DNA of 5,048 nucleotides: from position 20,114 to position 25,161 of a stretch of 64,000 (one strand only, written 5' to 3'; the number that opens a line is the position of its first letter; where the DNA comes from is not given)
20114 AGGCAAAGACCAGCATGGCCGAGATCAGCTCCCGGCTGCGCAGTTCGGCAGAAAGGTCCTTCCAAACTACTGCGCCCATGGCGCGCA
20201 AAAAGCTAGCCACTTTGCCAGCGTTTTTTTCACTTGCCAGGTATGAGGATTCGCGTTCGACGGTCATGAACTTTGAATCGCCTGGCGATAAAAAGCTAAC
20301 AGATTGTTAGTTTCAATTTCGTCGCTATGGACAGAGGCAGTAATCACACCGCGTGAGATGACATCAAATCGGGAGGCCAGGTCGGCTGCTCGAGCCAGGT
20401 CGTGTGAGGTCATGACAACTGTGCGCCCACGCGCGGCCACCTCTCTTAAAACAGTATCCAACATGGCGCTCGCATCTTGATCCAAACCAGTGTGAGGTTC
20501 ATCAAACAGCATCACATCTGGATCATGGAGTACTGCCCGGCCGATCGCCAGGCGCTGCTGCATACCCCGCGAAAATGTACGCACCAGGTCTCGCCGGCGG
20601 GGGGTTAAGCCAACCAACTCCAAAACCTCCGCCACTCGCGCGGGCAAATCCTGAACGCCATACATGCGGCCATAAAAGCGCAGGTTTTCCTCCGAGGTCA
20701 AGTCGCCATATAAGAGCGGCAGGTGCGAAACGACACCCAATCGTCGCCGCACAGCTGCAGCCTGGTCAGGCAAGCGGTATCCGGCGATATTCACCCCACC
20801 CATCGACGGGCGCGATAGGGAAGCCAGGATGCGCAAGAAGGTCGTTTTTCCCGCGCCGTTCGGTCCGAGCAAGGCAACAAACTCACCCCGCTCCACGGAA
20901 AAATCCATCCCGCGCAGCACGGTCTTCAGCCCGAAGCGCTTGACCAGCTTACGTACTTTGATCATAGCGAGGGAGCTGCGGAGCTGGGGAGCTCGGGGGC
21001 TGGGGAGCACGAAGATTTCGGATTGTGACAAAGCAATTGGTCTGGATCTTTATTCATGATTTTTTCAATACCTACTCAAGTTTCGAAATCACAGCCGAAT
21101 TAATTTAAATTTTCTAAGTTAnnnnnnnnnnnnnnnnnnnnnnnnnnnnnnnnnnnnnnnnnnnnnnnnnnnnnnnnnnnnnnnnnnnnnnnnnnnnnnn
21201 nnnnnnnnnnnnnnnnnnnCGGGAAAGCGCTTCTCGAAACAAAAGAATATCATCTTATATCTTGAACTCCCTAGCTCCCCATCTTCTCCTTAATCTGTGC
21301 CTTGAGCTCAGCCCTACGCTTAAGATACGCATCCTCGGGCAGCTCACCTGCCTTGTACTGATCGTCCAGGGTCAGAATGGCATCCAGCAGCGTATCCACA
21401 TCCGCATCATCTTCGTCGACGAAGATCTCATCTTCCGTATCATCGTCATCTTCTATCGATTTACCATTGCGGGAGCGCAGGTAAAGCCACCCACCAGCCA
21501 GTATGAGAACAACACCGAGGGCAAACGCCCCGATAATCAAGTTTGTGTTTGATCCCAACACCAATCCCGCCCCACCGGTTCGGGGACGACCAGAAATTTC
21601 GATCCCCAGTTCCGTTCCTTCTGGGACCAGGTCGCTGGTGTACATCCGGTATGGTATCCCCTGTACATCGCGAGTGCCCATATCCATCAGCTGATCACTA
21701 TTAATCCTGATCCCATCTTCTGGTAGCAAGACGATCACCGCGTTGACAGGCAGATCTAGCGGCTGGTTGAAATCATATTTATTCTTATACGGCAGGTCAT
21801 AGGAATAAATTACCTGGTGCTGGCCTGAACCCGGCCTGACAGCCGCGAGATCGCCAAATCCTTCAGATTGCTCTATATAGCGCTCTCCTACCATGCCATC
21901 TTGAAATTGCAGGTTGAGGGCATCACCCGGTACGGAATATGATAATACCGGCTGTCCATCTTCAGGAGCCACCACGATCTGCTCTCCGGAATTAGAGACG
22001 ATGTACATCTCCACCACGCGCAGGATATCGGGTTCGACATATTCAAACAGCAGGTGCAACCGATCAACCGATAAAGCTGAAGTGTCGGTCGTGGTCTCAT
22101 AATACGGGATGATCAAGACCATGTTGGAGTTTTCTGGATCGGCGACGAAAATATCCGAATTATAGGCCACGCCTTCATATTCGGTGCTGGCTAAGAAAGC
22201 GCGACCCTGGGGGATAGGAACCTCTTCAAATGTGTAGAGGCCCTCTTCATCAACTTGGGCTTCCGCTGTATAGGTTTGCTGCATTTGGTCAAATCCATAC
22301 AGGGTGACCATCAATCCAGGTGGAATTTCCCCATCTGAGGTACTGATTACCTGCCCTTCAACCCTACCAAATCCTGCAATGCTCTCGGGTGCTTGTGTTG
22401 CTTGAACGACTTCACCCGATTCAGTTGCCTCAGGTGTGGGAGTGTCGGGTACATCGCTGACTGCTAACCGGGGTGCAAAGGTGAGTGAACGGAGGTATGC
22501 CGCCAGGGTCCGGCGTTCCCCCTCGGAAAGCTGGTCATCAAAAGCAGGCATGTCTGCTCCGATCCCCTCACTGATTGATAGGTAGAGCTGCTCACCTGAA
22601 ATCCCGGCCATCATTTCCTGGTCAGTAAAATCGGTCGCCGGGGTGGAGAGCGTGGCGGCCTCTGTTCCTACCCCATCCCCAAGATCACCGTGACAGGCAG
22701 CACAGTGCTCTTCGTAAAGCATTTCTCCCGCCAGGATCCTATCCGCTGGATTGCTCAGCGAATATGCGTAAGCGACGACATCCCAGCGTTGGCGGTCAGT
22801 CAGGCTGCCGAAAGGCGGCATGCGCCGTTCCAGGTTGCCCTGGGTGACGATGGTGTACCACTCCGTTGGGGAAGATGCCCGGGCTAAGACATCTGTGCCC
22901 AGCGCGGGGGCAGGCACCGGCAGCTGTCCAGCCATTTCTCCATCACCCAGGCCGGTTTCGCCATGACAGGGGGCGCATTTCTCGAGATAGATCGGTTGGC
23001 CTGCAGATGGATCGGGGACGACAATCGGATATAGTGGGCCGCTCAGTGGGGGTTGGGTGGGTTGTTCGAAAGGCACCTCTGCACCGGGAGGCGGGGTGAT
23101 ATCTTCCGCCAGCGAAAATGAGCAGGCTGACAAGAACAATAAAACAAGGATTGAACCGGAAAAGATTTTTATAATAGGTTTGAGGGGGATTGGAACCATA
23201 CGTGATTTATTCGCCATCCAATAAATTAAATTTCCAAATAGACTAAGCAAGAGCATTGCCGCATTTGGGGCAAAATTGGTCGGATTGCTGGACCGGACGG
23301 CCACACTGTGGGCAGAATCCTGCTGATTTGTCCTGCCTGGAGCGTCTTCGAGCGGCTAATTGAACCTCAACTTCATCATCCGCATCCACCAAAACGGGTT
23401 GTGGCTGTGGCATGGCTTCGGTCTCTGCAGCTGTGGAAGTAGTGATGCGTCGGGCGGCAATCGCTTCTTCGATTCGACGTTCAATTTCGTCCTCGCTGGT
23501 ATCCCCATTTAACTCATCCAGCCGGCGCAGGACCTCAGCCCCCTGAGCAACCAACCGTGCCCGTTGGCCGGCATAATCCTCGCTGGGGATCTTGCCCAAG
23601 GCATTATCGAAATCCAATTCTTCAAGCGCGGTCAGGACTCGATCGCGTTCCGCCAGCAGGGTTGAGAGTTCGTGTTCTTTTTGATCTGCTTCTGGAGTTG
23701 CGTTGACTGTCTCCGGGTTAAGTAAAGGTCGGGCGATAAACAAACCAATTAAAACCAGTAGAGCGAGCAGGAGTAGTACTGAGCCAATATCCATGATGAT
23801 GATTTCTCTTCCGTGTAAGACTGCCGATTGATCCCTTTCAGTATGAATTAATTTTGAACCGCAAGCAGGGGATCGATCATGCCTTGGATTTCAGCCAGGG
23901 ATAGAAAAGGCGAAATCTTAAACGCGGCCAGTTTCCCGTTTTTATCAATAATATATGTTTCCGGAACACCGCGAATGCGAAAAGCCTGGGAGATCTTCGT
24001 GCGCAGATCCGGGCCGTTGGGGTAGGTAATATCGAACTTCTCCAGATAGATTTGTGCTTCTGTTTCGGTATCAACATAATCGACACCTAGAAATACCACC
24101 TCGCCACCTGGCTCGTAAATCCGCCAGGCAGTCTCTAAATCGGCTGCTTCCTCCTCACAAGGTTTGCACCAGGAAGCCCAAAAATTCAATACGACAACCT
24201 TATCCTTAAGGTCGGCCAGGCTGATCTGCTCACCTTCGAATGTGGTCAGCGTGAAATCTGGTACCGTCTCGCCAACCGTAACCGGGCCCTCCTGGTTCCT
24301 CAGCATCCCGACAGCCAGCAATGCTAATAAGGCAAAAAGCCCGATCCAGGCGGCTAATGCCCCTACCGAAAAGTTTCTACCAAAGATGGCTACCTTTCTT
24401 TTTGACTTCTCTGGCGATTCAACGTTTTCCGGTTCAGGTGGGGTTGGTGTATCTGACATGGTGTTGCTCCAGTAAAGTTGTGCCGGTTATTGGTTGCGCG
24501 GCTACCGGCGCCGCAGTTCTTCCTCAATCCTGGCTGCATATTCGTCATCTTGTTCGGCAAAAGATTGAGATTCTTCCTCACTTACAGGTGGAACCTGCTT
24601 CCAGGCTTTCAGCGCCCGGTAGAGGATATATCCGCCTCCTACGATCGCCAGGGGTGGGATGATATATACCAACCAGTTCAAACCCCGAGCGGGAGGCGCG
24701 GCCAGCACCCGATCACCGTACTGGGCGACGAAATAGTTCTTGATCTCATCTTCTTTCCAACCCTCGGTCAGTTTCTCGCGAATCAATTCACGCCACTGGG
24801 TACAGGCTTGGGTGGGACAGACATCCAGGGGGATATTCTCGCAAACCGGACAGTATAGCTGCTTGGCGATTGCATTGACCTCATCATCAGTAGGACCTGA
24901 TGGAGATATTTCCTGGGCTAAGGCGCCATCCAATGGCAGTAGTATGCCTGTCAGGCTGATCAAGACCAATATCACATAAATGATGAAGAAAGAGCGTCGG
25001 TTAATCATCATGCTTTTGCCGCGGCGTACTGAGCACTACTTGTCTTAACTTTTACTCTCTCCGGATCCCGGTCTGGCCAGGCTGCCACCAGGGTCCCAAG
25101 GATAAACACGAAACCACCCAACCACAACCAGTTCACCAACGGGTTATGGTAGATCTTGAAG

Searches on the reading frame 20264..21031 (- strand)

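Call 58: search_protein_families(library=pfam, proteins=[window:20264-21031:-], max_evalue=0.0001)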
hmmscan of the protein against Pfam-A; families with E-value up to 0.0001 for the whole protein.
window:20264-21031:- (255 aa): 2 families
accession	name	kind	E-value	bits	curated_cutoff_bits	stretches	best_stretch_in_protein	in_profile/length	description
PF00005.33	ABC_tran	-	3.1e-29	102.8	25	1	39-180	1-136/137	ABC transporter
PF13304.12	AAA_21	-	7.5e-12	46.3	27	1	51-77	1-26/304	AAA domain, putative AbiEii toxin, Type IV TA system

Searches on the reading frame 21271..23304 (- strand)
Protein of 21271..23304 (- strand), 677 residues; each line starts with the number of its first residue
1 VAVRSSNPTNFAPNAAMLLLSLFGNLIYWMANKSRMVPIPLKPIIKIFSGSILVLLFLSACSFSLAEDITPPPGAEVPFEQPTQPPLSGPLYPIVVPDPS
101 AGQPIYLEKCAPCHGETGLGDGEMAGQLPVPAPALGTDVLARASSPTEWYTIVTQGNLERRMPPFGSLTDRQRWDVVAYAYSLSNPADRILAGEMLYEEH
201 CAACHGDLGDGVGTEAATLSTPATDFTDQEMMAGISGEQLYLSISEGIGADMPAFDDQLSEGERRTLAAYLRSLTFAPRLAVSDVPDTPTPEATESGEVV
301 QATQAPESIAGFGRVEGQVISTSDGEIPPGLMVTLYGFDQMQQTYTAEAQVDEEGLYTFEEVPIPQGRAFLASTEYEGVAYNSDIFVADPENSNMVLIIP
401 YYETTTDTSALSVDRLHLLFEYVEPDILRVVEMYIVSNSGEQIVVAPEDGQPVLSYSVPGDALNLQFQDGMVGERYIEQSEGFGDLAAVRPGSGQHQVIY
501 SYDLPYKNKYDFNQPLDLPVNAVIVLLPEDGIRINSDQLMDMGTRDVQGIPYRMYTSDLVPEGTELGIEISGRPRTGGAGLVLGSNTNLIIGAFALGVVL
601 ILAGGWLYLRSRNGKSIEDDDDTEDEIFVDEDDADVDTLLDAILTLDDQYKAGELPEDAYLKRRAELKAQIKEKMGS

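Call 58: search_protein_families(library=pfam, proteins=[window:21271-23304:-], max_evalue=0.0001)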
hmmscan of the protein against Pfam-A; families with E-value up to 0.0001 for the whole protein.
window:21271-23304:- (677 aa): 2 families
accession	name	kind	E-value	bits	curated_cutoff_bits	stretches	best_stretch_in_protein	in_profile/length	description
PF13442.11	Cytochrome_CBB3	-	1.6e-27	96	27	2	98-179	2-67/68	Cytochrome C oxidase, cbb3-type, subunit III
PF00034.26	Cytochrom_C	-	3.9e-18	67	21.3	2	192-274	3-89/90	Cytochrome c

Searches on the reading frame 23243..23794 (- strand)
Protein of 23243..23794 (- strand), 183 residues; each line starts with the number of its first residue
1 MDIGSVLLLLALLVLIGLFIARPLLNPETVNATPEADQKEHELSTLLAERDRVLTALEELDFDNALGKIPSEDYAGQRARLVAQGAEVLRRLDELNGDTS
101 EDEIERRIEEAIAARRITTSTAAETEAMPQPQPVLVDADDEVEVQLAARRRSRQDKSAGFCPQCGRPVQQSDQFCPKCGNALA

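Call 58: search_protein_families(library=pfam, proteins=[window:23243-23794:-], max_evalue=0.0001)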
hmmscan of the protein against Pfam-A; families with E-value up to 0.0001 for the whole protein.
window:23243-23794:- (183 aa): 3 families
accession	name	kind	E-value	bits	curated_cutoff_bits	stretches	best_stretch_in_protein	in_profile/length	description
PF13240.11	Zn_Ribbon_1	-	2.6e-08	33.8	25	1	160-182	1-23/23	zinc-ribbon domain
PF13248.11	Zn_ribbon_3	-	4.7e-06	26.3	27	1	161-180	5-24/26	zinc-ribbon domain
PF12773.13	DZR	-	6.6e-06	26.6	27.3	1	160-179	26-45/45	Double zinc ribbon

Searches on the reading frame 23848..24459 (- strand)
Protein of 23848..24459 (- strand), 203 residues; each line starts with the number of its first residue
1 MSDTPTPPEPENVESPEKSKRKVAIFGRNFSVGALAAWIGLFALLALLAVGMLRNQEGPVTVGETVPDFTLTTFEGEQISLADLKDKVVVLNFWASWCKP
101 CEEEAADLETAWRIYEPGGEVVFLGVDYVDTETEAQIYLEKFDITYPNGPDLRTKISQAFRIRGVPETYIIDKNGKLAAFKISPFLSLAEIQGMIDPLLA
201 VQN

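Call 58: search_protein_families(library=pfam, proteins=[window:23848-24459:-], max_evalue=0.0001)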
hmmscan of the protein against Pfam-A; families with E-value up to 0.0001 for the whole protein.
window:23848-24459:- (203 aa): 4 families
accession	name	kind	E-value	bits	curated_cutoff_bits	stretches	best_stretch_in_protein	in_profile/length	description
PF00578.27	AhpC-TSA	-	5.7e-23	81.6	26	1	62-178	1-122/124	AhpC/TSA family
PF08534.16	Redoxin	-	6.3e-16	58.9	26.6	1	62-180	2-131/148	Redoxin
PF13905.12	Thioredoxin_8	-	6.4e-13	49.3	27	1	86-176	1-93/94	Thioredoxin-like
PF00085.26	Thioredoxin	-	4.6e-08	33.4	23.5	1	85-136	17-66/103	Thioredoxin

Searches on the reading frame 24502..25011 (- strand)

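Call 58: search_protein_families(library=pfam, proteins=[window:24502-25011:-], max_evalue=0.0001)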
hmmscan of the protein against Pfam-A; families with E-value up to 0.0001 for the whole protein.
window:24502-25011:- (169 aa): 1 family
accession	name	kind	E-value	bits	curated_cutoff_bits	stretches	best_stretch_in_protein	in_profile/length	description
PF03918.19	CcmH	-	2.2e-23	82.5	25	1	41-150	25-138/143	Cytochrome C biogenesis protein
